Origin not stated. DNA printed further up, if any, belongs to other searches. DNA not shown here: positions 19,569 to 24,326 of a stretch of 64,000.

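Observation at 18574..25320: Candidate anaerobic plasmalogen-synthase (PlsA/PlsR-like fusion) embedded between two lipid glycosyltransferases in a translationally coupled cluster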

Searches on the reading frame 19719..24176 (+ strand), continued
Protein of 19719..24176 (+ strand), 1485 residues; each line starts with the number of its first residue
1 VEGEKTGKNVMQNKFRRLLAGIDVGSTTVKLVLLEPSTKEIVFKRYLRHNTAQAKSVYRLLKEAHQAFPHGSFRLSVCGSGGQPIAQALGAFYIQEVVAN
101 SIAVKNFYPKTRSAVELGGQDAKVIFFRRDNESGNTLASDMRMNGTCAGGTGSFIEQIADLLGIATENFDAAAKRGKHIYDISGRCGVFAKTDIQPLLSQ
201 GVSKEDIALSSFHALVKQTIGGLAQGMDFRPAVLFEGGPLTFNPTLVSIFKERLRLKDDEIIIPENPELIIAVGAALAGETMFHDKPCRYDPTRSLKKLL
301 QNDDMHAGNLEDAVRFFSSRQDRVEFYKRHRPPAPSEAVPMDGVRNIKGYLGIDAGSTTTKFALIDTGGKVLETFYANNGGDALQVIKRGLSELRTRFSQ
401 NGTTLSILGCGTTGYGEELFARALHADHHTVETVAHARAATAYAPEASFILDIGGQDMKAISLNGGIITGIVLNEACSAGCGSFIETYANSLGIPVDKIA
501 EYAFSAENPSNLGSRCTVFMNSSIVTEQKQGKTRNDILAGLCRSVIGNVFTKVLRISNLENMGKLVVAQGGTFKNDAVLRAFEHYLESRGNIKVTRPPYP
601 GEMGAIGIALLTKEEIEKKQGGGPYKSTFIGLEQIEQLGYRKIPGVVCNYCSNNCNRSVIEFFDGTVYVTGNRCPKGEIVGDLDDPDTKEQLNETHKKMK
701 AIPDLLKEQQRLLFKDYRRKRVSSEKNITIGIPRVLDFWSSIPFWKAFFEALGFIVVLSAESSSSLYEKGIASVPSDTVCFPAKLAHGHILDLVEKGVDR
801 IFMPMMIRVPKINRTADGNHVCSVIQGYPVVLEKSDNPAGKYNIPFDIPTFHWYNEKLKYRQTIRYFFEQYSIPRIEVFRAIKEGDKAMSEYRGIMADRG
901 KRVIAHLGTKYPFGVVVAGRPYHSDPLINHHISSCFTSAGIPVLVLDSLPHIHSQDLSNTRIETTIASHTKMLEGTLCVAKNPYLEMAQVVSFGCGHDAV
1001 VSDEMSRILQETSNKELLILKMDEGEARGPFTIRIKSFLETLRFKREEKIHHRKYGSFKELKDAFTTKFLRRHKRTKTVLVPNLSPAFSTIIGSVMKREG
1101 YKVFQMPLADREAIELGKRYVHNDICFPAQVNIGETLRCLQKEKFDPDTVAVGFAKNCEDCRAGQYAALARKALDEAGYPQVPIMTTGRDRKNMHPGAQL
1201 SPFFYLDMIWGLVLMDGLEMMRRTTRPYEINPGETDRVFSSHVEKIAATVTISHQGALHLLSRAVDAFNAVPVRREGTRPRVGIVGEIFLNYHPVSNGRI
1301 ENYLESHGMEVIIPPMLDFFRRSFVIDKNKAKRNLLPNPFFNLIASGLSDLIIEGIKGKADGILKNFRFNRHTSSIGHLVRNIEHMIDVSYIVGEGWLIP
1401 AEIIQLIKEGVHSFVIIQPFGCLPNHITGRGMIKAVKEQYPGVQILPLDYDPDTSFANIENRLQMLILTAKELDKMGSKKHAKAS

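Call 29: find_encoding_contigs(protein=P0008, flank=8000, max_places=2)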
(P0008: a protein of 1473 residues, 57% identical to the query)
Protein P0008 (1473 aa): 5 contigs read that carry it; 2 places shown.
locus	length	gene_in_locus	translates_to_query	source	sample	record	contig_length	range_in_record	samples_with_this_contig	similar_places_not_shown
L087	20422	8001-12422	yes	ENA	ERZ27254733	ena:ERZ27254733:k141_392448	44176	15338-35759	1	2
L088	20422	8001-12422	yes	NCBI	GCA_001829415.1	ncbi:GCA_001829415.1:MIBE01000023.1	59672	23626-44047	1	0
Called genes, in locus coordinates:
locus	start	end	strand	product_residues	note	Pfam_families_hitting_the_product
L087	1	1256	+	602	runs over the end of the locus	PF02518:HATPase_c (weak), PF13589:HATPase_c_3, PF01119:DNA_mis_repair, PF08676:MutL_C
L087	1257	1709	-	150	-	PF00334:NDK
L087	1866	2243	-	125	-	PF01325:Fe_dep_repress, PF12802:MarR_2 (faint), PF02742:Fe_dep_repr_C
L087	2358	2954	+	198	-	PF01944:SpoIIM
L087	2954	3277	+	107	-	PF03091:CutA1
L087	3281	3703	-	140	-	PF00581:Rhodanese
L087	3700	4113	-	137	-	PF16561:AMPK1_CBM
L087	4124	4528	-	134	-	PF16561:AMPK1_CBM, PF02922:CBM_48 (weak)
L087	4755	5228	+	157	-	-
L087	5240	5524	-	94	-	-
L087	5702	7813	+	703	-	PF08447:PAS_3 (faint), PF00512:HisKA, PF02518:HATPase_c, PF00072:Response_reg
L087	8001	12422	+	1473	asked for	PF01548:DEDD_Tnp_IS110 (faint), PF01869:BcrAD_BadFG, PF09989:DUF2229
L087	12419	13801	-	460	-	PF07719:TPR_2 (faint), PF13174:TPR_6 (faint), PF13176:TPR_7 (faint), PF13181:TPR_8 (faint), PF13424:TPR_12 (faint), PF13428:TPR_14 (faint), PF12895:ANAPC3, PF25062:ARM_TT21_N (weak), +6 more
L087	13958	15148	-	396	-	-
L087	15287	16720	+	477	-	PF07228:SpoIIE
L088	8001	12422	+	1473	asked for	PF01548:DEDD_Tnp_IS110 (faint), PF01869:BcrAD_BadFG, PF09989:DUF2229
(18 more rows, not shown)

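Call 30: find_encoding_contigs(protein=P0019, flank=8000, max_places=2)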
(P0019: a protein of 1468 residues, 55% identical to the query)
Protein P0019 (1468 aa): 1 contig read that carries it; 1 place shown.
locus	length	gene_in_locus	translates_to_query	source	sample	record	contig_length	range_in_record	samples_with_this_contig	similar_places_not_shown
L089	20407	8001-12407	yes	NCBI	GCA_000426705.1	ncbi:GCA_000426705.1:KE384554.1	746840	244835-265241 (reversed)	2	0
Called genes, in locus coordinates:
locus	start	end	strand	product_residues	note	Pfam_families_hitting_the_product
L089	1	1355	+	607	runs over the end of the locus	PF08497:Radical_SAM_N, PF11842:DUF3362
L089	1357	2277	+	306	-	PF03547:Mem_trans, PF01758:SBF (weak)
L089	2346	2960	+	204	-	PF22043:DUF6935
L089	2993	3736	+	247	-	PF01739:CheR (faint), PF13847:Methyltransf_31, PF08241:Methyltransf_11 (weak), PF08242:Methyltransf_12, PF13649:Methyltransf_25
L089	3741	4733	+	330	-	PF08003:Methyltransf_9, PF13489:Methyltransf_23 (weak), PF08241:Methyltransf_11 (faint), PF13847:Methyltransf_31 (weak)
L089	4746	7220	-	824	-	PF07992:Pyr_redox_2, PF13738:Pyr_redox_3, PF00070:Pyr_redox, PF02852:Pyr_redox_dim, PF00581:Rhodanese, PF01206:TusA, PF13686:DrsE_2, PF02635:DsrE (weak), +3 more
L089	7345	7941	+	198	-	-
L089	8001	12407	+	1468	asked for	PF01548:DEDD_Tnp_IS110 (faint), PF01869:BcrAD_BadFG, PF02782:FGGY_C (faint), PF09989:DUF2229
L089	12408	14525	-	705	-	PF02922:CBM_48, PF00128:Alpha-amylase, PF21156:ISOA1-3_C (weak), PF21331:Isoamylase_C (weak)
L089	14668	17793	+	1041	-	PF00133:tRNA-synt_1, PF09334:tRNA-synt_1g (weak), PF08264:Anticodon_1, PF19302:DUF5915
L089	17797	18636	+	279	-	-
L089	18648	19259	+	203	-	PF00117:GATase, PF07685:GATase_3, PF01174:SNO (weak)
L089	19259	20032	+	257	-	PF00977:His_biosynth, PF02581:TMP-TENI (faint), PF03060:NMO (faint)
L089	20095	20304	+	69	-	PF09723:Zn_ribbon_8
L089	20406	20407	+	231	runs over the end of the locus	PF02463:SMC_N (weak), PF00005:ABC_tran, PF13304:AAA_21 (faint)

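Call 44: search_solved_structures(query=A1, max_evalue=10)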
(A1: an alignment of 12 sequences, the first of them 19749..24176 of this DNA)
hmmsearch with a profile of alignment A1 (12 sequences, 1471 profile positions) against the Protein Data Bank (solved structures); distinct sequences matched with E-value up to 10: 5.
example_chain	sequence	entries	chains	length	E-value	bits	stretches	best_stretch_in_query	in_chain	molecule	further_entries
1hux_A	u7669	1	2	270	2.5e-38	134.4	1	340-610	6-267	ACTIVATOR OF (R)-2-HYDROXYGLUTARYL-COA DEHYDRATASE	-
4eht_A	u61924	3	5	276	6.3e-34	119.8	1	340-608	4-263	Activator of 2-hydroxyisocaproyl-CoA dehydratase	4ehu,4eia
9gai_D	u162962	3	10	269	1.6e-32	115.1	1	341-603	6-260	3-methylbenzoyl-CoA reductase alpha subunit MbdQ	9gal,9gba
9gai_C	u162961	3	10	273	1.3e-20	75.7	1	340-605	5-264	3-methylbenzoyl-CoA reductase delta subunit MbdP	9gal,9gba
7yyl_E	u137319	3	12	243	4.3e-19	70.6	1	339-599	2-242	Putative CoA-substrate-specific enzyme activase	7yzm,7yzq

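Call 63: search_dna_similar(query=window:19749-24176:+, collection=plasmids, mode=protein, max_rows=30, max_evalue=1e-20)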
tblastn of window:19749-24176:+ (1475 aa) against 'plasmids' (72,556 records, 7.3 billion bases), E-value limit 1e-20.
Records with a match: 11; places in all: 12; records where one place covers at least 80% of the query: 8.
Best place of each record, by identity: <60% 11.
By first word of the organism name: Listeria 2; Fusobacterium 2; Haliovirga 1; Collinsella 1; Acetoanaerobium 1; Subdoligranulum 1; Brevibacillus 1; Paraclostridium 1; Monoglobus 1.
By predicted mobility (MOB-suite, as given by PLSDB): non-mobilizable 11.
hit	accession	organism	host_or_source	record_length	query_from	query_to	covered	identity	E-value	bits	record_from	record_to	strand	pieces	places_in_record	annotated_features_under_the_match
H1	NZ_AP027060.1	Haliovirga abyssi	-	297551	4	1466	99%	51.9%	0e+0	1511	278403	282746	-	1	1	acyl-CoA dehydratase activase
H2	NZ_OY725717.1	Collinsella aerofaciens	-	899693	8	1461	99%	46.5%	0e+0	1293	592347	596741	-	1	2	acyl-CoA dehydratase activase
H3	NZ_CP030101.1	Listeria monocytogenes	Environment,water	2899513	10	1462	99%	36.2%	0e+0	840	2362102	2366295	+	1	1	none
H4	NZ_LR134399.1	Listeria monocytogenes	Homo sapiens,Vein blood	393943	10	1462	99%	36.0%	0e+0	835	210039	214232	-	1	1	2-hydroxyacyl-CoA dehydratase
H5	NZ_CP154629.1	Acetoanaerobium noterae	cell culture,Sludge of a digestion ...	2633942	1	1471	100%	35.0%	0e+0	810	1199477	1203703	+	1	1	none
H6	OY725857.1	Subdoligranulum variabile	-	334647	11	1462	97%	35.2%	0e+0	751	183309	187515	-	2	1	none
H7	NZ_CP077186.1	Fusobacterium animalis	Homo sapiens,resected colorectal tumor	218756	11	1467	97%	35.2%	0e+0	788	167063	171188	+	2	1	acyl-CoA dehydratase activase | 2-hydroxyacyl-CoA dehydratase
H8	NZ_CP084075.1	Fusobacterium vincentii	-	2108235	11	1468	97%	35.0%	0e+0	788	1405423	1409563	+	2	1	none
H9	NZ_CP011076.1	Brevibacillus laterosporus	Oryza sativa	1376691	8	1041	70%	30.1%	5e-132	461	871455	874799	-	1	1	none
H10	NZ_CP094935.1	Paraclostridium bifermentans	Homo sapiens,feces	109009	133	1165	64%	28.4%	3e-51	325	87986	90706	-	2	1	acyl-CoA dehydratase activase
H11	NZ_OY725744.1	Monoglobus pectinilyticus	-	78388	5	666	38%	33.6%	2e-36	269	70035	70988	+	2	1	acyl-CoA dehydratase activase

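Call 64: get_annotated_region(hit=H4, flank=5000)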
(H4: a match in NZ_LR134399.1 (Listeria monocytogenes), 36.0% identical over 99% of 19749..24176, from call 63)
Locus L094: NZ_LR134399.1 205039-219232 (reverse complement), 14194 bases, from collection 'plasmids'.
description: Listeria monocytogenes strain NCTC7974 plasmid 2, complete sequence
organism: Listeria monocytogenes (NCBI taxid 1639)
taxonomy: Bacteria; Bacillota; Bacilli; Bacillales; Listeriaceae; Listeria; Listeria monocytogenes
host: -; source: Homo sapiens,Vein blood; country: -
typing (MOB-suite, as given by PLSDB): non-mobilizable
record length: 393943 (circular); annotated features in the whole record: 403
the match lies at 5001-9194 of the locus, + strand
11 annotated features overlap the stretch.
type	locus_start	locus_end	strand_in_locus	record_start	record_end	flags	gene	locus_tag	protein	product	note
CDS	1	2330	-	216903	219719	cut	-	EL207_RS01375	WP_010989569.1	sigma-54-dependent transcriptional regulator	-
CDS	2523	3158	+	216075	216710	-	-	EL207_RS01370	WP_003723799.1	FMN-dependent NADH-azoreductase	-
CDS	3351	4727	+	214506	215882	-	-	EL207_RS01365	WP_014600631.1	amino acid permease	GO:0006865 - amino acid transport [Evidence IEA]; GO:0055085 - transmembrane transport [Evidence IEA]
CDS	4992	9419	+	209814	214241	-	-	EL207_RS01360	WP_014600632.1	2-hydroxyacyl-CoA dehydratase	-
CDS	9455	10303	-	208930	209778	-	-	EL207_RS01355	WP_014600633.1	PhzF family phenazine biosynthesis protein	GO:0009058 - biosynthetic process [Evidence IEA]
CDS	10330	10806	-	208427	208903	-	ybaK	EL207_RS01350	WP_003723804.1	Cys-tRNA(Pro) deacylase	GO:0043039 - tRNA aminoacylation [Evidence IEA]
CDS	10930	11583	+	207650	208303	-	-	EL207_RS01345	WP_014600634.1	DUF5105 domain-containing protein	-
CDS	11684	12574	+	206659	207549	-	-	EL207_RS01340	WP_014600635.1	carbon-nitrogen hydrolase family protein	-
CDS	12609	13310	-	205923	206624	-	-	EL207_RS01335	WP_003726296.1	DUF554 domain-containing protein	-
CDS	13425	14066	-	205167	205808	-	-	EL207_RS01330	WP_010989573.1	NAD(P)-dependent oxidoreductase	-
CDS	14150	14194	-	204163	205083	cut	rarD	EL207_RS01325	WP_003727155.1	EamA family transporter RarD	GO:0006810 - transport [Evidence IEA]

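Call 65: get_annotated_region(hit=H7, flank=4000)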
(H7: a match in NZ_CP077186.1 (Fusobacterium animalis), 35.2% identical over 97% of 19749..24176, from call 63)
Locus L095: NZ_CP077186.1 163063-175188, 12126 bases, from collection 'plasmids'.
description: Fusobacterium animalis strain SB029 plasmid pSB029A, complete sequence
organism: Fusobacterium animalis (NCBI taxid 76859)
taxonomy: Bacteria; Fusobacteriota; Fusobacteriia; Fusobacteriales; Fusobacteriaceae; Fusobacterium; Fusobacterium animalis
host: -; source: Homo sapiens,resected colorectal tumor; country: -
typing (MOB-suite, as given by PLSDB): non-mobilizable
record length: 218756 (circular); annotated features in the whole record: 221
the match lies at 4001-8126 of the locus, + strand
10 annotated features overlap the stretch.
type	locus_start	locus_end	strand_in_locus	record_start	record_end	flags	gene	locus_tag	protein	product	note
CDS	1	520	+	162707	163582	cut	-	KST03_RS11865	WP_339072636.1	phosphate/phosphite/phosphonate ABC transporter substrate-binding protein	-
CDS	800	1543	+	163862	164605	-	phnC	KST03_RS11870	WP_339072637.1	phosphonate ABC transporter ATP-binding protein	GO:0015716 - organic phosphonate transport [Evidence IEA]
CDS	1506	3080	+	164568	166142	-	-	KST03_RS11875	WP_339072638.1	ABC transporter permease subunit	GO:0055085 - transmembrane transport [Evidence IEA]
CDS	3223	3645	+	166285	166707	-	-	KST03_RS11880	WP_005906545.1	pyridoxamine 5'-phosphate oxidase family protein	-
CDS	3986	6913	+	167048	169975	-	-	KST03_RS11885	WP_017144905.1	acyl-CoA dehydratase activase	-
CDS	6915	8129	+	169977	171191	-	-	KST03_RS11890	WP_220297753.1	2-hydroxyacyl-CoA dehydratase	-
CDS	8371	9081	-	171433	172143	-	-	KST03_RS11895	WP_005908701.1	hypothetical protein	-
CDS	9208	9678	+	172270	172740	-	-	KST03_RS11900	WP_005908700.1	toxin-antitoxin system YwqK family antitoxin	-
CDS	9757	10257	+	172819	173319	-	-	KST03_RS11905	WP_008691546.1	hypothetical protein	-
CDS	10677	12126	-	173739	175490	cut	-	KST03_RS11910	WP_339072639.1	ABC transporter ATP-binding protein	-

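Call 68: find_encoding_contigs(protein=P0025, flank=8000, max_places=1)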
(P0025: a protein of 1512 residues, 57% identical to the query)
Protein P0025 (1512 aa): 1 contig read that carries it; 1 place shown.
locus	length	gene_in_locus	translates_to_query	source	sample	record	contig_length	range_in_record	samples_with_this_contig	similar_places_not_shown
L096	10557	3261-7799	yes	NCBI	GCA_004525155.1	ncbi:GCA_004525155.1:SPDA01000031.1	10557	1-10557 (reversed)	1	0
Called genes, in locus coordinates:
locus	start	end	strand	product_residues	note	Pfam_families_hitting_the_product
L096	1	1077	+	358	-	PF00682:HMGL-like, PF22617:HCS_D2, PF08502:LeuA_dimer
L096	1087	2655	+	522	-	PF00682:HMGL-like, PF22617:HCS_D2, PF08502:LeuA_dimer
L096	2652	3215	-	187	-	PF01928:CYTH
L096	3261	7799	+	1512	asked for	PF00370:FGGY_N (faint), PF01869:BcrAD_BadFG, PF02782:FGGY_C (faint), PF01869:BcrAD_BadFG, PF09989:DUF2229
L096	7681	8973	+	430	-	PF06925:MGDG_synth, PF04101:Glyco_tran_28_C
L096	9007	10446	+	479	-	-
